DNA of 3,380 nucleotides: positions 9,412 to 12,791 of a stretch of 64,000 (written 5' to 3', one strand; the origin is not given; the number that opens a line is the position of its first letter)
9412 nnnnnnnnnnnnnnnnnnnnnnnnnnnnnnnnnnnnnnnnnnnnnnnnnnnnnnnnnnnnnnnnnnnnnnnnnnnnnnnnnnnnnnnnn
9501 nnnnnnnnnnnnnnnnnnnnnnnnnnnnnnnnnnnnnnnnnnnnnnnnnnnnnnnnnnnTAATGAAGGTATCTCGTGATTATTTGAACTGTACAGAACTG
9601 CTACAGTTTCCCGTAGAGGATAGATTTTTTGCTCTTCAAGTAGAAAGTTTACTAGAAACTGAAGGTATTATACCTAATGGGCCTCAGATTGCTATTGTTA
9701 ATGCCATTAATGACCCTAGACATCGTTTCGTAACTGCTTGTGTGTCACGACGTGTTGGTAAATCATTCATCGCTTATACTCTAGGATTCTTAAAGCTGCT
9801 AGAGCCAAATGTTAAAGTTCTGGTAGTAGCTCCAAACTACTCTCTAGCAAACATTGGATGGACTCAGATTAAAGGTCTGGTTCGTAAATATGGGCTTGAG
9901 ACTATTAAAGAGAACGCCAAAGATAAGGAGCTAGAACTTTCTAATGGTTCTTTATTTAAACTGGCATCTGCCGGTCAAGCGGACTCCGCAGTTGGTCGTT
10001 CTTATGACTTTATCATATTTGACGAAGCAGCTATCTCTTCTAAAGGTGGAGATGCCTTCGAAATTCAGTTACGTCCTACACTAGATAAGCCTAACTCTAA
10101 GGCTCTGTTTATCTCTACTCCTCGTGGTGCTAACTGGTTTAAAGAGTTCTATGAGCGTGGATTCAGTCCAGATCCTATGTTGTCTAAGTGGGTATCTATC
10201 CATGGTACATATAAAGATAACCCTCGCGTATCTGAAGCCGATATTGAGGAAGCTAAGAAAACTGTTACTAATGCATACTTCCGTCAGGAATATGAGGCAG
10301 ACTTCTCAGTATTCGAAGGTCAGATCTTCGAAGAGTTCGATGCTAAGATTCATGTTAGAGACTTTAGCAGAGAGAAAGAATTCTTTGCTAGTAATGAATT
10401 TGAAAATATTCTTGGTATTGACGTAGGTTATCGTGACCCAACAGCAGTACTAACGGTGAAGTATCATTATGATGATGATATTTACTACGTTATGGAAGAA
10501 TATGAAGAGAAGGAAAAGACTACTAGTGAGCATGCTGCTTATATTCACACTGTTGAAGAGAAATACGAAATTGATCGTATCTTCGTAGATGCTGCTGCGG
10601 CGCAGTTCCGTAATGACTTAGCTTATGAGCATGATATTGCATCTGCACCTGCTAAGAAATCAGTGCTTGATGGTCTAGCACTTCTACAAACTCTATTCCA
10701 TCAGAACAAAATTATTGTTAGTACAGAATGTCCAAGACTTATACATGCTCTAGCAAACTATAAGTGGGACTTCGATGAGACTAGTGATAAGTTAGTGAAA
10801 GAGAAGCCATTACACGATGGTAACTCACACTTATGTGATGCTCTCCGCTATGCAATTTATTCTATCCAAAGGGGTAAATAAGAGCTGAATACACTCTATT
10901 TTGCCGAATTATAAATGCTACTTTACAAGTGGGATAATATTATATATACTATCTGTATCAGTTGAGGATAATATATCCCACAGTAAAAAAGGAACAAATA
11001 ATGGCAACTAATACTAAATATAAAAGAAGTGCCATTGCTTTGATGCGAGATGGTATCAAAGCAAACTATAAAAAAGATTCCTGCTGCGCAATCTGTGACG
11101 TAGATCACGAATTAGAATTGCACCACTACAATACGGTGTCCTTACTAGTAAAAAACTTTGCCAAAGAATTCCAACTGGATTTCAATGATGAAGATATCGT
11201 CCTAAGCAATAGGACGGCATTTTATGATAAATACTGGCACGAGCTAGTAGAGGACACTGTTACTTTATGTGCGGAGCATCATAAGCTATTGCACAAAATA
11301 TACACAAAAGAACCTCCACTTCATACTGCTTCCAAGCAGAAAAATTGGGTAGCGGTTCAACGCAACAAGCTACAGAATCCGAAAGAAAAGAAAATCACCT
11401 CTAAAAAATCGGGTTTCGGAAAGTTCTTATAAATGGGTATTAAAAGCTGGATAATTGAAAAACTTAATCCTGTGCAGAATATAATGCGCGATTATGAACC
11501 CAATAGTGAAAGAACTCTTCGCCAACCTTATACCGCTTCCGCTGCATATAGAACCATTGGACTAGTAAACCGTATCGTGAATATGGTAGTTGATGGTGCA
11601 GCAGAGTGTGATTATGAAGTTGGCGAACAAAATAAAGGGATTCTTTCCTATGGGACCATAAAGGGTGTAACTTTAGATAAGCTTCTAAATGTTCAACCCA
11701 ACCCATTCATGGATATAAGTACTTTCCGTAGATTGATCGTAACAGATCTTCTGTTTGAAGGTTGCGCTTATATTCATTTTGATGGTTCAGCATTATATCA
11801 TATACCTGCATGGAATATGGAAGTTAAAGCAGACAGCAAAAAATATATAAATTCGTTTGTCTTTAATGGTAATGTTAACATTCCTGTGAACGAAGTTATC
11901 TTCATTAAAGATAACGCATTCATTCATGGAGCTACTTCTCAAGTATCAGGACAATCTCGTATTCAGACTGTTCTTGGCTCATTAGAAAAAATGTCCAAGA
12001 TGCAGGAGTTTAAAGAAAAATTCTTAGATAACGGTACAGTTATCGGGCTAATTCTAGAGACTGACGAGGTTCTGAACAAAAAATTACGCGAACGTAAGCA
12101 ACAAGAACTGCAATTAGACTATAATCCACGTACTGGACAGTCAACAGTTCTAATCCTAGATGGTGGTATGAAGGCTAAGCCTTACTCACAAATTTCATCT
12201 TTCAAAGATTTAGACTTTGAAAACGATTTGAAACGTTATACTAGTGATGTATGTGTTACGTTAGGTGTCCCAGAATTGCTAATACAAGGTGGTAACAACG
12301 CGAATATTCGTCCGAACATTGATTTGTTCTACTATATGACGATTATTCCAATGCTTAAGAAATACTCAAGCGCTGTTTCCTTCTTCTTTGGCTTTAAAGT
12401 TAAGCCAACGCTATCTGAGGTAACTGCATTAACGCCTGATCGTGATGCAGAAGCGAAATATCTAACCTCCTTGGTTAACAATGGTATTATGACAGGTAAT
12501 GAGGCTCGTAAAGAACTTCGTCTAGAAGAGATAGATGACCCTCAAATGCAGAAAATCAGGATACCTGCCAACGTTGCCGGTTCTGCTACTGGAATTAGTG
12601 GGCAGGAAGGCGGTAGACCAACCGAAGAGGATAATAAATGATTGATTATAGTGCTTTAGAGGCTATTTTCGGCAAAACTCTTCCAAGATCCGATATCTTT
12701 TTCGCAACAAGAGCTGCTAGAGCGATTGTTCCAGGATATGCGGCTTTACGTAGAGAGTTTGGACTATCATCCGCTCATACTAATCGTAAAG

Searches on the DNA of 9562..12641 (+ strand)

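Call 7: search_dna_similar(query=window:9562-12641:+, collection=phages, mode=near, max_rows=25)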
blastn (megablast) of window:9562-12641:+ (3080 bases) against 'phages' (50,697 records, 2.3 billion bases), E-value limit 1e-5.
Records with a match: 36; places in all: 36; records where one place covers at least 80% of the query: 0.
Best place of each record, by identity: 60-80% 36.
By first word of the organism name: Salmonella 24; Escherichia 4; Klebsiella 3; Shigella 2; Erwinia 1; Pantoea 1; Corynebacterium 1.
By host as written in the record: Salmonella enterica 8; Salmonella sp. 3; - 3; Shigella sonnei 2; Salmonella enterica subsp. enterica serovar Braenderup str. FSL S5-0373 2; Salmonella enterica subsp. enterica serovar Typhimurium 2; Salmonella enterica serovar Typhimurium strain ATCC 13311 DMST 562 2; Salmonella enterica subsp. enterica serovar Infantis 2; and 11 more.
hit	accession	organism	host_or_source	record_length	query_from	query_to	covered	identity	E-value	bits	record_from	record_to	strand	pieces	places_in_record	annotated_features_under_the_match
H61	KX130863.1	Shigella phage SHSML-45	Shigella sonnei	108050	100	1304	39%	75.8%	5e-160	571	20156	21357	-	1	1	terminase large subunit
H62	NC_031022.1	Shigella phage SHSML-45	Shigella sonnei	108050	100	1304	39%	75.8%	5e-160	571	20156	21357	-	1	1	terminase large subunit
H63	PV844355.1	Salmonella phage WP85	Salmonella enterica subsp. enterica ...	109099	100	1304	39%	75.4%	5e-155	555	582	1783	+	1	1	terminase large subunit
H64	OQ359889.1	Salmonella phage vB_SenS_UTK0009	Salmonella enterica subsp. enterica ...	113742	106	1304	39%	75.6%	3e-158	566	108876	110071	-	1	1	terminase large subunit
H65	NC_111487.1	Salmonella phage vB_SenS_UTK0009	Salmonella enterica subsp. enterica ...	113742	106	1304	39%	75.6%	3e-158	566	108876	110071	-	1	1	terminase large subunit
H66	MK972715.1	Salmonella phage SE11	Salmonella sp.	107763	100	1304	39%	74.9%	3e-143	516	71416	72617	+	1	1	terminase large subunit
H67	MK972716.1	Salmonella phage SE8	Salmonella sp.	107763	100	1304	39%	74.9%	3e-143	516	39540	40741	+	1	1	terminase large subunit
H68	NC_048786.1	Salmonella phage SE11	Salmonella sp.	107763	100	1304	39%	74.9%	3e-143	516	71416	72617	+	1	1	terminase large subunit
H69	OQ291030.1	Salmonella phage Kenya-K16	Salmonella enterica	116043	100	1304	39%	74.9%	6e-145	521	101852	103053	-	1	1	terminase large subunit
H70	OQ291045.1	Salmonella phage Kenya-K17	Salmonella enterica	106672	100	1304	39%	74.9%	6e-145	521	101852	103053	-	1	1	record has no annotation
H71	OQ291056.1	Salmonella phage Kenya-K33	Salmonella enterica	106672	100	1304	39%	74.9%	6e-145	521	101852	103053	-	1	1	record has no annotation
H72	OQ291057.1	Salmonella phage Kenya-K34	Salmonella enterica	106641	100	1304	39%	74.9%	6e-145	521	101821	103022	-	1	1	record has no annotation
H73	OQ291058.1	Salmonella phage Kenya-K41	Salmonella enterica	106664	100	1304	39%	74.9%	6e-145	521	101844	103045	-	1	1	record has no annotation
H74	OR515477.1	Escherichia phage Es2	Escherichia sp. JL 983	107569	100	1304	39%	74.8%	6e-140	505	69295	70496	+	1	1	terminase large subunit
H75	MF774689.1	Salmonella phage SP1a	Gallus gallus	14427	100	1304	39%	74.8%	1e-141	510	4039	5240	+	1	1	terminase large subunit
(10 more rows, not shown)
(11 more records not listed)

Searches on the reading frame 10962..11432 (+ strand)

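Call 53: search_protein_families(library=phrogs, proteins=[window:10962-11432:+], max_evalue=0.01)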
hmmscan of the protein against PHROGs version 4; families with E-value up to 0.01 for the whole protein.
window:10962-11432:+ (156 aa): 4 families
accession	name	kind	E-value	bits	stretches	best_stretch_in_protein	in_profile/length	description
phrog_3497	-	unknown function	1.1e-58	198.4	1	24-155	1-134/150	-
phrog_37261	-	unknown function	1.2e-14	55.1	1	113-156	1-46/61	-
phrog_8048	-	DNA, RNA and nucleotide metabolism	1.8e-05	25.1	1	36-123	173-239/273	HNH endonuclease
phrog_20595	-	unknown function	0.0045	16.3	1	32-115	15-100/695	-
